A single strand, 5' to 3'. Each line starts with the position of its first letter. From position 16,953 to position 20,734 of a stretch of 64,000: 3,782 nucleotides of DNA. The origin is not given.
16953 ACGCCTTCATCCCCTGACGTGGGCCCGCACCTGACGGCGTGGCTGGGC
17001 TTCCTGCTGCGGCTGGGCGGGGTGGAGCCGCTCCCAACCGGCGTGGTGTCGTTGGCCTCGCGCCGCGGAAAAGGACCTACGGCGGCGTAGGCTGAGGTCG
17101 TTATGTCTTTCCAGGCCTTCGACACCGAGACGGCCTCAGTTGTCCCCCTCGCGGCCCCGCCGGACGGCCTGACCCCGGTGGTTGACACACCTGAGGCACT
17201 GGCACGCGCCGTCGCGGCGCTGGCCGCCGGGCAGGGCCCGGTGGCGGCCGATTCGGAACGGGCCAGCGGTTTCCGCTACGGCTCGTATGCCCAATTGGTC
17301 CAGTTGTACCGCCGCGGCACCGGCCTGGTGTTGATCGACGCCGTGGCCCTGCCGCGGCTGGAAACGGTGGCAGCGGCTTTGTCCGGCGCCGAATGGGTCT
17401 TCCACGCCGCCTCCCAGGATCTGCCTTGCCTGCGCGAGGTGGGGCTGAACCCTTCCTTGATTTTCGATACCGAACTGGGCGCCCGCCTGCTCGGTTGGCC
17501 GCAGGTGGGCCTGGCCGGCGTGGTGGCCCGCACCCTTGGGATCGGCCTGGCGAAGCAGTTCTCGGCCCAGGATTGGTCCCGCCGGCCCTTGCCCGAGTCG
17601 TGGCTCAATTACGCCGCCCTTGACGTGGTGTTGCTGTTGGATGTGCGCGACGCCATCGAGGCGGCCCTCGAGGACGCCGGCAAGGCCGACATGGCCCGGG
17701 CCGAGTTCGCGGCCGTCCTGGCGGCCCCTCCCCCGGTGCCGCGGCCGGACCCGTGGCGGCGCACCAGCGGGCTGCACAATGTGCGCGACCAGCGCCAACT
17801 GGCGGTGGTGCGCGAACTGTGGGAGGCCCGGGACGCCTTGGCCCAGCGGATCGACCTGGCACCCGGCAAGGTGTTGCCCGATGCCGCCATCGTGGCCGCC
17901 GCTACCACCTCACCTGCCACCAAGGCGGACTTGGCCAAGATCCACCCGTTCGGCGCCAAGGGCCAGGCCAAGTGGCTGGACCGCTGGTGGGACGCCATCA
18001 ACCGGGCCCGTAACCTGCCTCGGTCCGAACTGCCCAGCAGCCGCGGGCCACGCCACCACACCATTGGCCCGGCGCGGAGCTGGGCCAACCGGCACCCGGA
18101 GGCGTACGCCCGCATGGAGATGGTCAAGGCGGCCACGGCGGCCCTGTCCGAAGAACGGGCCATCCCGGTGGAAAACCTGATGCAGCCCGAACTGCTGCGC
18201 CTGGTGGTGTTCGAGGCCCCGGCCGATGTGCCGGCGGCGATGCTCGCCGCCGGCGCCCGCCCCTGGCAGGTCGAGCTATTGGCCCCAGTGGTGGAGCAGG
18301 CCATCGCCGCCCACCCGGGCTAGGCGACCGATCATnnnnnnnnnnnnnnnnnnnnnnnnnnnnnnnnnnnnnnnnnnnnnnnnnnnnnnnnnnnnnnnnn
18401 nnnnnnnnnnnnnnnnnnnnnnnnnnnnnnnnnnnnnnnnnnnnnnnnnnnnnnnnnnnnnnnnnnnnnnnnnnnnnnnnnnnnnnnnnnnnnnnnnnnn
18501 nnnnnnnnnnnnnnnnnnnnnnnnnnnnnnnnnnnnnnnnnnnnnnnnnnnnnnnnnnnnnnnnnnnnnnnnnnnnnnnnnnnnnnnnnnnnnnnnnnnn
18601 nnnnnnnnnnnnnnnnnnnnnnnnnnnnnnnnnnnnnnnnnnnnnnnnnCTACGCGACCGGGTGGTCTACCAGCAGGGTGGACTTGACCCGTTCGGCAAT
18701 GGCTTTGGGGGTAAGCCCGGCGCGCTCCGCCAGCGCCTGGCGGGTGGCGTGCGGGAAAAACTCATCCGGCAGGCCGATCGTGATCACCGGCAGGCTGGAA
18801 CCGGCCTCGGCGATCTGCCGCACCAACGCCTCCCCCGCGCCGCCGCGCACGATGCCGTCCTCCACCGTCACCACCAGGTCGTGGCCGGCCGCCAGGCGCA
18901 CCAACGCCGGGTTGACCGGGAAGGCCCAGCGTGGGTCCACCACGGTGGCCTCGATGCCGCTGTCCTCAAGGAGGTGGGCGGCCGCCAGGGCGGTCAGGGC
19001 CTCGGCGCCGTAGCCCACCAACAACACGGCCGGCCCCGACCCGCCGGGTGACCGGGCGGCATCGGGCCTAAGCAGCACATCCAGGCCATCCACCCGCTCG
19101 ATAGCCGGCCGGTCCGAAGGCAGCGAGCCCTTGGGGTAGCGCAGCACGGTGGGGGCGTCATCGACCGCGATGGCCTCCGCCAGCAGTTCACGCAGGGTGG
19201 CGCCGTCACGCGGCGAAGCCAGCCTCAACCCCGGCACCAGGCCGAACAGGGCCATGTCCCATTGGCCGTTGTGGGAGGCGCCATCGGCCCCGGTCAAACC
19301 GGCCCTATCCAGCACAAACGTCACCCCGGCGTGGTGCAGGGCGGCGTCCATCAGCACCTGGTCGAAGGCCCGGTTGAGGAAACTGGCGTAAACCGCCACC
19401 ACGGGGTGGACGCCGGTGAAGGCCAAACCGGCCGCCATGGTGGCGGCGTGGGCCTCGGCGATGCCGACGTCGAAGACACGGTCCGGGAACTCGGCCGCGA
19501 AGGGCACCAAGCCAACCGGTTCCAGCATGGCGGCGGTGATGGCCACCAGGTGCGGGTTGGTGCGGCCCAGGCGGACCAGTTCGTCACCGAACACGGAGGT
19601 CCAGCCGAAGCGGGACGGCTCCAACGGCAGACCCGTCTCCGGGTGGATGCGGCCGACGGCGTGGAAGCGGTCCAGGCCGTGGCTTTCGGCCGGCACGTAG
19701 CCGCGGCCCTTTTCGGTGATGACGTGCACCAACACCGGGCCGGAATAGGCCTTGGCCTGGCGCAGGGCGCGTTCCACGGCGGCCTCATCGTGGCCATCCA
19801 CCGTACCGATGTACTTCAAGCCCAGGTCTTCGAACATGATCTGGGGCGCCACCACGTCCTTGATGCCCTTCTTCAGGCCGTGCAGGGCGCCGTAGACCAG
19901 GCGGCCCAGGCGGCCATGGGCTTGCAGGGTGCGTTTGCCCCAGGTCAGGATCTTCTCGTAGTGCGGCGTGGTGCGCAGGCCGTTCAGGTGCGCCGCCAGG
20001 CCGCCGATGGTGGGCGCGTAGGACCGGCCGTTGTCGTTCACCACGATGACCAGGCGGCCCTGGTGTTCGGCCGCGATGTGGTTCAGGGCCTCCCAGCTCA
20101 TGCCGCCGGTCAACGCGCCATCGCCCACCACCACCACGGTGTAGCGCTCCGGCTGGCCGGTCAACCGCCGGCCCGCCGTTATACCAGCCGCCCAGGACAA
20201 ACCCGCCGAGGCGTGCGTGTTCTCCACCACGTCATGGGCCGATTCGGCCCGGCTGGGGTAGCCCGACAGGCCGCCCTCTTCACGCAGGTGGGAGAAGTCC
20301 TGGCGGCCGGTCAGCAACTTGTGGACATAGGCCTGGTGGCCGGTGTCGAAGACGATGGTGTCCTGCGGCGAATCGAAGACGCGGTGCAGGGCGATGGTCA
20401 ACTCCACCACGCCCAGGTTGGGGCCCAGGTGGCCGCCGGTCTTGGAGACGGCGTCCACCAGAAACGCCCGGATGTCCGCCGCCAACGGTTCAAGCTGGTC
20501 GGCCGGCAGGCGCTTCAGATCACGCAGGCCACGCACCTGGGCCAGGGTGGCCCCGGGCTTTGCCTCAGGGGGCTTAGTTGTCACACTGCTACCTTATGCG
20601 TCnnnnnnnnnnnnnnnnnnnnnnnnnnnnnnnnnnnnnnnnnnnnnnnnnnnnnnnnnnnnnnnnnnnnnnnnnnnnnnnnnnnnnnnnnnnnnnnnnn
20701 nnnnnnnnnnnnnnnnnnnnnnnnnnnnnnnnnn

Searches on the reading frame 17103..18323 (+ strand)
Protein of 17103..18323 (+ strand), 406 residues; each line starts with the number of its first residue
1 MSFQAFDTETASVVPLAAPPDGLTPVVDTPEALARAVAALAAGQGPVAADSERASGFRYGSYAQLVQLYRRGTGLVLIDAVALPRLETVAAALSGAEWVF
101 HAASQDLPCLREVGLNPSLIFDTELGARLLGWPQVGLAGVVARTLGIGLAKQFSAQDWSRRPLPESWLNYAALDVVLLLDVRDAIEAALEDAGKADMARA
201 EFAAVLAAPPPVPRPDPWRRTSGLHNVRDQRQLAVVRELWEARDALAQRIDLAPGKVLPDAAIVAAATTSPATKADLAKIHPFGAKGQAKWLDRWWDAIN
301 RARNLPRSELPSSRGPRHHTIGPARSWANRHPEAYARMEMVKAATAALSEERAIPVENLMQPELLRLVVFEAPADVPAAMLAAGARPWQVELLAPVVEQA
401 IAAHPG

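Call 85: search_protein_families(library=pfam, max_evalue=0.0001, proteins=[window:17103-18323:+])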
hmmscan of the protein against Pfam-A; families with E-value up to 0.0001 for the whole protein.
window:17103-18323:+ (406 aa): 3 families
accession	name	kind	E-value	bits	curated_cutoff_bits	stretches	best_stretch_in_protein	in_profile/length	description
PF01612.26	DNA_pol_A_exo1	-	8.6e-30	104.2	23.6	1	27-189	4-172/173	3'-5' exonuclease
PF18305.6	DNA_pol_A_exoN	-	3.5e-21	75.8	23.5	1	322-401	3-87/87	3' to 5' exonuclease C-terminal domain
PF00570.28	HRDC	-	1e-12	48.2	23.8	1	232-299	1-68/68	HRDC domain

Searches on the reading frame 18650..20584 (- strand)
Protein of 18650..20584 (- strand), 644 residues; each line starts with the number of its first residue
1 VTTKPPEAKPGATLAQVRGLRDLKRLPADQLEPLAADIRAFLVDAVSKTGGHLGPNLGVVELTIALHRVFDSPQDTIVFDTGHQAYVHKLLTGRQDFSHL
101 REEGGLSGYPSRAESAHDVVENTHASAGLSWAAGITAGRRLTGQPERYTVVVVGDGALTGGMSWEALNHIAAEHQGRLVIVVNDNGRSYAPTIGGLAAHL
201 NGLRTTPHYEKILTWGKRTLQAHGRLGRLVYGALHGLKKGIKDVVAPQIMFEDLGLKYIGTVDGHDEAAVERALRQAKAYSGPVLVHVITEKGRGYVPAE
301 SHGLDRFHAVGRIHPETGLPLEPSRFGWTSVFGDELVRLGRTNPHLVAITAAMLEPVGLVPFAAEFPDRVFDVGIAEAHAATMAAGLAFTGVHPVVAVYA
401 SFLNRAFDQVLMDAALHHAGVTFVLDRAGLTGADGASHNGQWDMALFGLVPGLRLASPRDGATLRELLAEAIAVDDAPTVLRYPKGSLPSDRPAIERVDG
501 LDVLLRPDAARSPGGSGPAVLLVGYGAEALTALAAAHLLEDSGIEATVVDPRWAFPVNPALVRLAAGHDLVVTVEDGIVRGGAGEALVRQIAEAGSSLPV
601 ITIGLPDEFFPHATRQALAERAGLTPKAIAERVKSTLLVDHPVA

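Call 85: search_protein_families(library=pfam, max_evalue=0.0001, proteins=[window:18650-20584:-])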
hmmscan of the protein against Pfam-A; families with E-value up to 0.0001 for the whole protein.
window:18650-20584:- (644 aa): 5 families
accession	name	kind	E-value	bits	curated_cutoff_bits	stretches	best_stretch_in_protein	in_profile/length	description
PF13292.11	DXP_synthase_N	-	1.1e-103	346.7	21.2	1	14-290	1-274/274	1-deoxy-D-xylulose-5-phosphate synthase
PF02779.29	Transket_pyr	-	1.2e-42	146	27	1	327-489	4-173/174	Transketolase, pyrimidine binding domain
PF02780.25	Transketolase_C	-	1.2e-24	87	25.9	1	517-629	9-124/124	Transketolase, C-terminal domain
PF00456.26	Transketolase_N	-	2.1e-07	30.7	22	0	146-186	144-184/334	Transketolase, thiamine diphosphate binding domain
PF02775.26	TPP_enzyme_C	-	7.6e-07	29.5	21.9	1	121-288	24-151/151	Thiamine pyrophosphate enzyme, C-terminal TPP binding domain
